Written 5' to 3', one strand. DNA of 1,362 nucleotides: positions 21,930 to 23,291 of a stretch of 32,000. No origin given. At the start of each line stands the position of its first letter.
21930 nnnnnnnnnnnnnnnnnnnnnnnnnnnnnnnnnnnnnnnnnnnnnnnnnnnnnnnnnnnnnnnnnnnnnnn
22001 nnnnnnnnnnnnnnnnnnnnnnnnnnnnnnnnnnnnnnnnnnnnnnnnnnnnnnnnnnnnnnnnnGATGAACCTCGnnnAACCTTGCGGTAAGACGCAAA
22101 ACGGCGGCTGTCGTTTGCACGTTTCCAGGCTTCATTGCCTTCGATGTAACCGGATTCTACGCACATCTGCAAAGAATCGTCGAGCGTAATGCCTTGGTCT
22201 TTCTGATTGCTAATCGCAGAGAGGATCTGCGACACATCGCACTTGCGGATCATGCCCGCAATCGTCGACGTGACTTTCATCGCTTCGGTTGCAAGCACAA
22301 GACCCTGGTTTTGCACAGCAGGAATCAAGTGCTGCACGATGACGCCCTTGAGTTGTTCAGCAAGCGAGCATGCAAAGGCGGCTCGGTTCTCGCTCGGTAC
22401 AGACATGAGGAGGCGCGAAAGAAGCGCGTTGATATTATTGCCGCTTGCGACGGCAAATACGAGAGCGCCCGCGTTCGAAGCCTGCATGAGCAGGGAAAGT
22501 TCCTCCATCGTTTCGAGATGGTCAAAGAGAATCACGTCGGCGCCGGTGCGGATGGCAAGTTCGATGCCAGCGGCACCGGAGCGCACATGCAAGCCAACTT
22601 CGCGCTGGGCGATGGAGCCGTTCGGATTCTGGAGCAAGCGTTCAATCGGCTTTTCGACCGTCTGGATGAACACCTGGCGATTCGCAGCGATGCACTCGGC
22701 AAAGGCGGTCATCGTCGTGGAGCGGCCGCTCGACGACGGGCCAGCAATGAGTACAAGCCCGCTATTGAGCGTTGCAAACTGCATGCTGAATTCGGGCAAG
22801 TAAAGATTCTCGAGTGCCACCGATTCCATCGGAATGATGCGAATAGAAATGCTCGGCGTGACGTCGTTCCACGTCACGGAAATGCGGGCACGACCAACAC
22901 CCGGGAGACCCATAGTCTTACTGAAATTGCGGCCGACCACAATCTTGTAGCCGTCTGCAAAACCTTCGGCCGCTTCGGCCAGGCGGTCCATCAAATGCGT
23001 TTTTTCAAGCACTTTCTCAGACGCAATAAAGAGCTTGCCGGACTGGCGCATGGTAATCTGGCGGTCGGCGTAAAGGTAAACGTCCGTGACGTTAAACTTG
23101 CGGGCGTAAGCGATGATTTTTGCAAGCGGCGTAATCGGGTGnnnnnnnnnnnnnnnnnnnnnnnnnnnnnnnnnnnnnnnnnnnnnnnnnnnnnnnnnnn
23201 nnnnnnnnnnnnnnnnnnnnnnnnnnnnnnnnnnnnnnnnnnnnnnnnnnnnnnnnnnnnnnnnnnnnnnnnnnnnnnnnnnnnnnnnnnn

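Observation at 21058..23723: Two adjacent PilT-family paralogs have mutated catalytic signatures, one completely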

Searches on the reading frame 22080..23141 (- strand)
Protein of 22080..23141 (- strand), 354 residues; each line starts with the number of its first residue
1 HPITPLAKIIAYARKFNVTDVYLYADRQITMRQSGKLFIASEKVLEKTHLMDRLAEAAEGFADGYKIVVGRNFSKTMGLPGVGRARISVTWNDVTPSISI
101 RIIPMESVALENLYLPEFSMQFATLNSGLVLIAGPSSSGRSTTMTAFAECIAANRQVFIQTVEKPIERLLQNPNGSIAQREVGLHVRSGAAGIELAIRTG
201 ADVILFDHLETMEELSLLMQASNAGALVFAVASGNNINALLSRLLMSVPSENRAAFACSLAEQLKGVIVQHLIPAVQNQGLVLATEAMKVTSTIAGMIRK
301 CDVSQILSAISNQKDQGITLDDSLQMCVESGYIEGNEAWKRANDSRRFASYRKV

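Call 20: search_protein_representatives(protein=window:22080-23141:-)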
Query: 354 residues. Proteins with E-value up to 0.001 (for the whole library): 13038; up to 1e-10: 6330; up to 1e-30: 360. The best 150 are listed.
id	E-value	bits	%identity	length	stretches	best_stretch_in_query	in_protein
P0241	2.3e-218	739.9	97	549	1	1-354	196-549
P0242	5.3e-119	413.5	56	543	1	5-352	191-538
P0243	1.6e-117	408.6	58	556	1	2-352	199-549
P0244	5.4e-108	377.4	52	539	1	5-352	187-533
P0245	7.2e-101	354.0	50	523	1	4-352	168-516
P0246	1.6e-97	343.0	78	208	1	152-353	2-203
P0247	3.7e-81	289.2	71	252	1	115-312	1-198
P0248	1.9e-80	286.9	44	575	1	6-352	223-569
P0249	3.5e-65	236.7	42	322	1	54-352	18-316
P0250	1.2e-57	212.0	30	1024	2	76-338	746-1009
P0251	2.6e-54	201.0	30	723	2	76-349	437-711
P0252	8.2e-52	192.8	30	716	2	14-351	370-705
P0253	6.8e-50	186.5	33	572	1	6-352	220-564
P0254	1.9e-49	185.0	32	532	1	6-352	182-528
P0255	4.4e-48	180.5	29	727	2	91-323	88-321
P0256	6.3e-48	180.0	36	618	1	2-350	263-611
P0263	5.9e-44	167.0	33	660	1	6-351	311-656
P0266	2.3e-43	165.1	31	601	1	6-351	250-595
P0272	2.5e-40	155.1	31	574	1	9-352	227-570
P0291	1.5e-37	146.0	31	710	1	6-352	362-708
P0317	1.1e-35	139.8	31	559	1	8-333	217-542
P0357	3.8e-34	134.8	28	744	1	7-349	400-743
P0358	4.1e-34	134.7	32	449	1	75-350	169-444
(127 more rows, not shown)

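Call 26: find_encoding_contigs(protein=P0248, flank=8000, max_places=4)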
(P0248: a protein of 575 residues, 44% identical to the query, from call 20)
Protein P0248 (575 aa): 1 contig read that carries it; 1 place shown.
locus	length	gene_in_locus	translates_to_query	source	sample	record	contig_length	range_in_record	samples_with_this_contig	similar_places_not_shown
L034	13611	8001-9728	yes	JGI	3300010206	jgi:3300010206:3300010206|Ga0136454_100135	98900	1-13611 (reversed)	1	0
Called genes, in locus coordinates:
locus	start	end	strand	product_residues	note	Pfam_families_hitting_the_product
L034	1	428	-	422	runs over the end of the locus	PF13487:HD_5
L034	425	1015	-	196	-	-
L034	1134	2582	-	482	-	-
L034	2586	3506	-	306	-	PF01551:Peptidase_M23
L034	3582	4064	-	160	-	PF02674:Colicin_V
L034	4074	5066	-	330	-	PF00069:Pkinase, PF07714:PK_Tyr_Ser-Thr, PF03109:ABC1 (weak), PF01636:APH (faint)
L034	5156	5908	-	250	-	PF00497:SBP_bac_3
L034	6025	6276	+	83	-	-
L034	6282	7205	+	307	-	PF00005:ABC_tran, PF13304:AAA_21 (faint)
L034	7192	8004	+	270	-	PF12679:ABC2_membrane_2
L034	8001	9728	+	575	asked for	PF00437:T2SSE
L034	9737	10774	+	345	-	PF00437:T2SSE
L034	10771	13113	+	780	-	PF01734:Patatin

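Call 27: find_encoding_contigs(protein=P0253, flank=8000, max_places=4)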
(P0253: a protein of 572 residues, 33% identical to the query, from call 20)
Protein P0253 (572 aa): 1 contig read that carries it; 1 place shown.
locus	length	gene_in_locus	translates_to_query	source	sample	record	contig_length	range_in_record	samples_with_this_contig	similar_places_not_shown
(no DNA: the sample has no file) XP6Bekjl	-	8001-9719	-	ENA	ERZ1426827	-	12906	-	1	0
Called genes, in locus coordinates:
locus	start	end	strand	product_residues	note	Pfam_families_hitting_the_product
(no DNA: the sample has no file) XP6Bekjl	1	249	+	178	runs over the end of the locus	?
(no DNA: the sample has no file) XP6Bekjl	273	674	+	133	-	PF00072:Response_reg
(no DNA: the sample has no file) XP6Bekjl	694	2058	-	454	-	PF18073:Zn_ribbon_LapB, PF03796:DnaB_C (weak), PF06745:ATPase, PF13481:AAA_25, PF23442:DUF7125, PF13541:ChlI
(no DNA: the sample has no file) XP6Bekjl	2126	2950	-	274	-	PF09297:Zn_ribbon_NUD, PF00293:NUDIX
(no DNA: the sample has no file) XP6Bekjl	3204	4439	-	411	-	PF09603:Fib_succ_major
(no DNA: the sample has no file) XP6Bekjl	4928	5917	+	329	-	PF04055:Radical_SAM, PF06968:BATS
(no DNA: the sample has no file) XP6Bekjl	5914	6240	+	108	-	-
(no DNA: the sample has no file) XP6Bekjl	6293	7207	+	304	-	PF00005:ABC_tran, PF13304:AAA_21 (weak)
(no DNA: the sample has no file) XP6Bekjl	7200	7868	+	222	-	PF12679:ABC2_membrane_2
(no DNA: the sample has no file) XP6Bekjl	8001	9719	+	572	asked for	PF00437:T2SSE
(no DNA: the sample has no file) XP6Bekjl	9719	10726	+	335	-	-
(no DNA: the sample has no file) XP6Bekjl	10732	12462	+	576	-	-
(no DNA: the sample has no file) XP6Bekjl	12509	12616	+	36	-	?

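Call 28: find_encoding_contigs(protein=P0317, flank=8000, max_places=3)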
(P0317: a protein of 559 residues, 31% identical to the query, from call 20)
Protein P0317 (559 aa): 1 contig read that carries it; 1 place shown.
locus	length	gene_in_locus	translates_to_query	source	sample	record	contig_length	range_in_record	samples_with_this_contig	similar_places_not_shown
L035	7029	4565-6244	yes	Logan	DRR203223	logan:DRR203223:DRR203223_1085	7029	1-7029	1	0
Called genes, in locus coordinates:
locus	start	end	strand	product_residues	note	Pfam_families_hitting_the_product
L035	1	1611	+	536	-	?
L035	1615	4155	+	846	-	PF00521:DNA_topoisoIV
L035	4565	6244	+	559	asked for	PF00437:T2SSE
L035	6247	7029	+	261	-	?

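Call 29: find_encoding_contigs(protein=P0358, flank=8000, max_places=3)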
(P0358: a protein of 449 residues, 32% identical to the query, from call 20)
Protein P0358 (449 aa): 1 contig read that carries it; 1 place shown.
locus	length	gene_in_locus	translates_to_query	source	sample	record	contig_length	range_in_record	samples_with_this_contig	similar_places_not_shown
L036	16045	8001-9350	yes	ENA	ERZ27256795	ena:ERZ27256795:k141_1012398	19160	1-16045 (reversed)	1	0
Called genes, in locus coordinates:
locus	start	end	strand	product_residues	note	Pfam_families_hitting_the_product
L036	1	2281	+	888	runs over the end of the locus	PF00133:tRNA-synt_1, PF09334:tRNA-synt_1g (weak), PF08264:Anticodon_1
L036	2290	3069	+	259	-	PF02405:MlaE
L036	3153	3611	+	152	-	PF02470:MlaD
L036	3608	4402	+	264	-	PF04333:MlaA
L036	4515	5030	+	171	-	PF05494:MlaC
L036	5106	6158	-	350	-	PF00793:DAHP_synth_1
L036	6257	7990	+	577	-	PF16927:HisKA_7TM, PF00989:PAS (weak), PF13188:PAS_8 (weak), PF08448:PAS_4, PF13426:PAS_9 (weak), PF00512:HisKA (faint), PF02518:HATPase_c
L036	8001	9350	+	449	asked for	PF00437:T2SSE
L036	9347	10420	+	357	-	PF00437:T2SSE, PF13401:AAA_22 (faint)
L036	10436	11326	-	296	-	PF14371:DUF4412 (faint)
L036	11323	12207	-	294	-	PF01135:PCMT, PF00398:RrnaAD, PF01728:FtsJ (weak), PF08241:Methyltransf_11, PF08242:Methyltransf_12 (weak), PF13649:Methyltransf_25, PF13847:Methyltransf_31 (weak)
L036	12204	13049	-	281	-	PF01370:Epimerase, PF04321:RmlD_sub_bind, PF13460:NAD_binding_10 (weak)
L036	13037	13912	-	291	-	PF00588:SpoU_methylase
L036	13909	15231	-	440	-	PF01266:DAO (faint), PF07992:Pyr_redox_2, PF13450:NAD_binding_8 (faint), PF00070:Pyr_redox (weak), PF22366:NDH2_C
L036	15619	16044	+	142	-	?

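Call 30: find_encoding_contigs(protein=P0254, flank=8000, max_places=3)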
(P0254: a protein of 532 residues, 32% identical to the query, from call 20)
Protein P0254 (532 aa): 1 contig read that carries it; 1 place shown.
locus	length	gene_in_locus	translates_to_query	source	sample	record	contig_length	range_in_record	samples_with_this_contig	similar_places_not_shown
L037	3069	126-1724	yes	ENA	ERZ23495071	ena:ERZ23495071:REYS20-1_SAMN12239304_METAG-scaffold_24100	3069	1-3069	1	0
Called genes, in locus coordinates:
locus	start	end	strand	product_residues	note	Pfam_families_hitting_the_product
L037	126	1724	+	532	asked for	PF00437:T2SSE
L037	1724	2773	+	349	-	PF00437:T2SSE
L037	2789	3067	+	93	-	?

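Call 35: list_cluster_members(proteins=[P0254, P0256, P0263, P0266, P0272, P0291, P0357, P0358, P0317, P0253])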
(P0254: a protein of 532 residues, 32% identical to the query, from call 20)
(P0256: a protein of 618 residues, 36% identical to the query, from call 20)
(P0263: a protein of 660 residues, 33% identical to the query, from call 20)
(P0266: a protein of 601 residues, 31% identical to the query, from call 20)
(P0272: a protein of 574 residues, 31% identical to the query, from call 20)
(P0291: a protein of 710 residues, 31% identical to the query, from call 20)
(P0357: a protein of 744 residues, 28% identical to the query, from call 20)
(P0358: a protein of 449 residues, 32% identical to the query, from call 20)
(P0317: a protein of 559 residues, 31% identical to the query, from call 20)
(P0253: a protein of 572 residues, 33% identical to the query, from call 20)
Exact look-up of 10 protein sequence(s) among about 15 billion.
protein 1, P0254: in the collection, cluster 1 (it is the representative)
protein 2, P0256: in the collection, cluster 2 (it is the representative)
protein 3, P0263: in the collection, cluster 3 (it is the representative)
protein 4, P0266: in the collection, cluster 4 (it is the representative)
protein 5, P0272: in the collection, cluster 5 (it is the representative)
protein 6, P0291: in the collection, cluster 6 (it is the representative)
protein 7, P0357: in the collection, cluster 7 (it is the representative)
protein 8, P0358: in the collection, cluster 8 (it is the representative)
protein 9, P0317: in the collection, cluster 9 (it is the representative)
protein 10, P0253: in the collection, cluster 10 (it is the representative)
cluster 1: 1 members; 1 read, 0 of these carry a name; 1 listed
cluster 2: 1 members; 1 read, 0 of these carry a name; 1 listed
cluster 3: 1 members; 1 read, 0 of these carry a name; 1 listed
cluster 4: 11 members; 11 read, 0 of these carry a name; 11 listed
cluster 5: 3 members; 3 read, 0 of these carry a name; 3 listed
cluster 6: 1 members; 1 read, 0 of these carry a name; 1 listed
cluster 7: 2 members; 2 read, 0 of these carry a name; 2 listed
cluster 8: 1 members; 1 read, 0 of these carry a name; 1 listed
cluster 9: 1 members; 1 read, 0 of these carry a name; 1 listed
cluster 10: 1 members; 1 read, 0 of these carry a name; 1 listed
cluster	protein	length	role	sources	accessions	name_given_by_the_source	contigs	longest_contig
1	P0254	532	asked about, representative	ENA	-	-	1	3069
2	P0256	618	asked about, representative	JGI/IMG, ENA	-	-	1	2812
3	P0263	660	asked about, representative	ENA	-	-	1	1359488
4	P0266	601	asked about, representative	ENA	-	-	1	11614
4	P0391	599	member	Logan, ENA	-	-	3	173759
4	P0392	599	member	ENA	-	-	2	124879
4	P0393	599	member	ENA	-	-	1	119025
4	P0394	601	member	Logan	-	-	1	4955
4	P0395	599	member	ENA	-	-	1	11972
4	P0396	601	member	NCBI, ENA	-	-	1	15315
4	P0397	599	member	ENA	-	-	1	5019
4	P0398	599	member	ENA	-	-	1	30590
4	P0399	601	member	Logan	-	-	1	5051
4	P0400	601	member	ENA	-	-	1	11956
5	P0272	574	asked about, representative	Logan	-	-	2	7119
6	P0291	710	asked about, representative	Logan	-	-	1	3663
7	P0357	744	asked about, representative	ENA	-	-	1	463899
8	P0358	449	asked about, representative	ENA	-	-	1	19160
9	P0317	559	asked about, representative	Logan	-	-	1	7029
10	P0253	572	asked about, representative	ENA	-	-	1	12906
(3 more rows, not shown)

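Call 41: find_encoding_contigs(protein=P0263, flank=7000, max_places=2)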
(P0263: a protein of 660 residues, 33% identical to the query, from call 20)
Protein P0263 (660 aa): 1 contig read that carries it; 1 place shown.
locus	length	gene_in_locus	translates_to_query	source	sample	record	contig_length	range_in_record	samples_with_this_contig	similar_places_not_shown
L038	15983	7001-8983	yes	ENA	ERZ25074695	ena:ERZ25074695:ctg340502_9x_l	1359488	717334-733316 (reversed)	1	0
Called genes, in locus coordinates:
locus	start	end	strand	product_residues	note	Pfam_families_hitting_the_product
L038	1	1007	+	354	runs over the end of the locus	PF00534:Glycos_transf_1, PF13692:Glyco_trans_1_4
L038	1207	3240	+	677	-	PF13089:PP_kinase_N, PF02503:PP_kinase, PF17941:PP_kinase_C_1, PF13090:PP_kinase_C, PF13091:PLDc_2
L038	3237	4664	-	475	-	PF01694:Rhomboid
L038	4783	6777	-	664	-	-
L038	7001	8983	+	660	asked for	PF00437:T2SSE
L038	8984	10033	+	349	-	PF00437:T2SSE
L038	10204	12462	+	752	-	PF01734:Patatin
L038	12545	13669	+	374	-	PF25917:BSH_RND (faint)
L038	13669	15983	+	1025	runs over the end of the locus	PF00873:ACR_tran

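Call 42: find_encoding_contigs(protein=P0357, flank=7000, max_places=2)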
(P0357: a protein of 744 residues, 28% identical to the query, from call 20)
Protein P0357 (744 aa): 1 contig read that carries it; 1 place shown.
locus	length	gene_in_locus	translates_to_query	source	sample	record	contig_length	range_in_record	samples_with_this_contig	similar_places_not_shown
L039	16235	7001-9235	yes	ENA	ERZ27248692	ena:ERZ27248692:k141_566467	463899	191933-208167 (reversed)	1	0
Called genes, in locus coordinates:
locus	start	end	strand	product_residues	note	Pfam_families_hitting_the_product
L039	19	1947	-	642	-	PF02518:HATPase_c (faint), PF13589:HATPase_c_3 (weak), PF00183:HSP90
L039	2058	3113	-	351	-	PF18288:FAA_hydro_N_2, PF01557:FAA_hydrolase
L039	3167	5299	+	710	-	PF11617:Cu-binding_MopE (weak), PF00884:Sulfatase, PF01663:Phosphodiest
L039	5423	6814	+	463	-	PF03007:WS_DGAT_cat, PF06974:WS_DGAT_C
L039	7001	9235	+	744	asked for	PF00437:T2SSE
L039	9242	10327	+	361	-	PF00437:T2SSE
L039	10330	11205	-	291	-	PF02517:Rce1-like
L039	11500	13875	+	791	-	PF19313:DUF5916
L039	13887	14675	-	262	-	PF00106:adh_short, PF08659:KR, PF13561:adh_short_C2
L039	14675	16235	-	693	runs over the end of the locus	PF00378:ECH_1, PF16113:ECH_2, PF02737:3HCDH_N, PF00725:3HCDH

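Call 43: find_encoding_contigs(protein=P0391, flank=7000, max_places=2)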
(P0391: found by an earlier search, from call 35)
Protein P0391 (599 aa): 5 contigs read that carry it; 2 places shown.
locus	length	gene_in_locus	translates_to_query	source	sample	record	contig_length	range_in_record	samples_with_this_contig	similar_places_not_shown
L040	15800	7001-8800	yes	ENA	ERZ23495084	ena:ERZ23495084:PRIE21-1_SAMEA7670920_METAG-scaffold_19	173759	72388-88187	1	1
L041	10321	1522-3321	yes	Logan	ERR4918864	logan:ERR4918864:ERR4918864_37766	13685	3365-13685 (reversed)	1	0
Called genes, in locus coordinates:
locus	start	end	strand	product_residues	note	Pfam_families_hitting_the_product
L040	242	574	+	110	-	-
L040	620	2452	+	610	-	PF02518:HATPase_c (weak), PF00204:DNA_gyraseB, PF01751:Toprim, PF00986:DNA_gyraseB_C (weak)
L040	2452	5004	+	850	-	PF00521:DNA_topoisoIV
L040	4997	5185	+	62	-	-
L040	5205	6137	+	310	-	PF00005:ABC_tran, PF13304:AAA_21 (faint)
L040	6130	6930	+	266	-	PF12679:ABC2_membrane_2, PF12730:ABC2_membrane_4 (weak), PF10920:DUF2705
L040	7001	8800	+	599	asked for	PF00437:T2SSE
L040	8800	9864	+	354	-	PF00437:T2SSE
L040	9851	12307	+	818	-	-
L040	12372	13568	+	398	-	PF00704:Glyco_hydro_18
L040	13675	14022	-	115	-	PF08888:HopJ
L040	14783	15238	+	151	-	PF00210:Ferritin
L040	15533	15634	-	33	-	-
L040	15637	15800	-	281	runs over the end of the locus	PF01063:Aminotran_4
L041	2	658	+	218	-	?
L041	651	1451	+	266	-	PF12679:ABC2_membrane_2, PF12730:ABC2_membrane_4 (weak), PF10920:DUF2705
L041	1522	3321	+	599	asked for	PF00437:T2SSE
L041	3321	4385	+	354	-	PF00437:T2SSE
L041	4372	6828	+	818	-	-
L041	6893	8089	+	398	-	PF00704:Glyco_hydro_18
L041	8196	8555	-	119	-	PF08888:HopJ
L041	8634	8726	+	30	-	-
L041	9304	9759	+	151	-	PF00210:Ferritin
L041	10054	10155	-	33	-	-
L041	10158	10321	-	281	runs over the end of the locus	PF01063:Aminotran_4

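Call 46: find_homologous_proteins(query=P0391, max_evalue=1e-20)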
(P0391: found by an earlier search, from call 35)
Query P0391 (599 aa): 6001 proteins with E <= 1e-20 among 8000 candidates; the best 120 are listed.
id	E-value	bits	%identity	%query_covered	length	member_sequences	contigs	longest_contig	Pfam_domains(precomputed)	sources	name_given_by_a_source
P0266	0.0e+0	1297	98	100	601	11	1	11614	PF00437.27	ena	-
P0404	6.0e-221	753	59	100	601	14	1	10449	PF00437.27,PF13401.13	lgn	-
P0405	2.3e-220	751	61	99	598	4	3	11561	PF00437.27,PF13401.13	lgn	-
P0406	2.6e-204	698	55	100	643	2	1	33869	PF00437.27,PF13401.13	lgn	-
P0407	4.2e-160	552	60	65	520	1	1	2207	PF00437.27,PF13401.13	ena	-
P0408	4.2e-160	552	60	64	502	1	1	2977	PF00437.27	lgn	-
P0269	1.1e-158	548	62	59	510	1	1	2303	PF00437.27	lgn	-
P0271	3.7e-147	510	45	99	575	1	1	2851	PF00437.27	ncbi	-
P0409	9.1e-147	508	57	63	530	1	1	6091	PF00437.27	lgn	-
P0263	7.4e-144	499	55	63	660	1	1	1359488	PF00437.27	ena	-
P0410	8.0e-143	495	62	63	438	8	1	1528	PF00437.27,PF13401.13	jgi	jgi:twitching motility protein PilT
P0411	1.1e-142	495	53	63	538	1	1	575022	PF00437.27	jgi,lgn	-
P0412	1.8e-142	494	53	64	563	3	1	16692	PF00437.27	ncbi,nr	ncbi:MAG: PilT/PilU family type 4a pilus ATPase [Acidobacteriota bacterium]|nr:PilT/PilU family type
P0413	9.9e-141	488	51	65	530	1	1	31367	PF00437.27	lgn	-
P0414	1.2e-140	488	55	63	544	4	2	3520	PF00437.27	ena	-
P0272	9.5e-138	479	42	99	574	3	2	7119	PF00437.27,PF13401.13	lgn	-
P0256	7.1e-137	476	41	99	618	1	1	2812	PF00437.27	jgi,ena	-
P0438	9.6e-137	475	54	64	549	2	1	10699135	PF00437.27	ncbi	ncbi:PilT/PilU family type 4a pilus ATPase [Acanthopleuribacter pedis]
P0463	3.1e-134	467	41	99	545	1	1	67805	PF00437.27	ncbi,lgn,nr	ncbi:MAG: PilT/PilU family type 4a pilus ATPase [Fibrobacteres bacterium]|nr:PilT/PilU family type 4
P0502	6.3e-129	449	54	63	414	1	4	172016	PF00437.27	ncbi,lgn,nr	ncbi:MAG: PilT/PilU family type 4a pilus ATPase [Candidatus Omnitrophica bacterium]|nr:PilT/PilU fam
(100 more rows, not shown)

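Call 69: find_encoding_contigs(protein=P0438, flank=8000, max_places=1)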
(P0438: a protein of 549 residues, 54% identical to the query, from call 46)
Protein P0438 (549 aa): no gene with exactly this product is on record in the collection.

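Call 70: find_encoding_contigs(protein=P0463, flank=8000, max_places=1)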
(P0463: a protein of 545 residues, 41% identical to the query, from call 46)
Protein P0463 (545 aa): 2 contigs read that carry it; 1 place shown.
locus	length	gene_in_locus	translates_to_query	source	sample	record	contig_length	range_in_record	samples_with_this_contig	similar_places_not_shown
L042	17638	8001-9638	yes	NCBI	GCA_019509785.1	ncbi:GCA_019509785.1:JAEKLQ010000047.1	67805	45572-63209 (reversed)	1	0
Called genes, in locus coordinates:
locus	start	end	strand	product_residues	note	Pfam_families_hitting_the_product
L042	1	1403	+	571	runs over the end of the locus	PF20142:Scaffold, PF01471:PG_binding_1, PF03734:YkuD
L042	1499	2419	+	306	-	PF05951:Peptidase_M15_2 (faint)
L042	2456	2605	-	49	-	-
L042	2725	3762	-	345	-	-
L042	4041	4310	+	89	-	-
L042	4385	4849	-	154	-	-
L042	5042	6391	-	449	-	PF00072:Response_reg, PF00158:Sigma54_activat, PF14532:Sigma54_activ_2, PF25601:AAA_lid_14, PF02954:HTH_8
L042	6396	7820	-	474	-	PF00672:HAMP, PF00512:HisKA, PF02518:HATPase_c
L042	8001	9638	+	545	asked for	PF00437:T2SSE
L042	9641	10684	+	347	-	PF00437:T2SSE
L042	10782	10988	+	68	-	-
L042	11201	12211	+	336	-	PF03629:SASA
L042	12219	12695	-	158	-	-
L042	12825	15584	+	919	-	PF02629:CoA_binding, PF13380:CoA_binding_2, PF13607:Succ_CoA_lig, PF19045:Ligase_CoA_2, PF13549:ATP-grasp_5, PF13302:Acetyltransf_3, PF00583:Acetyltransf_1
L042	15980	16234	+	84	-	PF12441:CopG_antitoxin (weak), PF14384:BrnA_antitoxin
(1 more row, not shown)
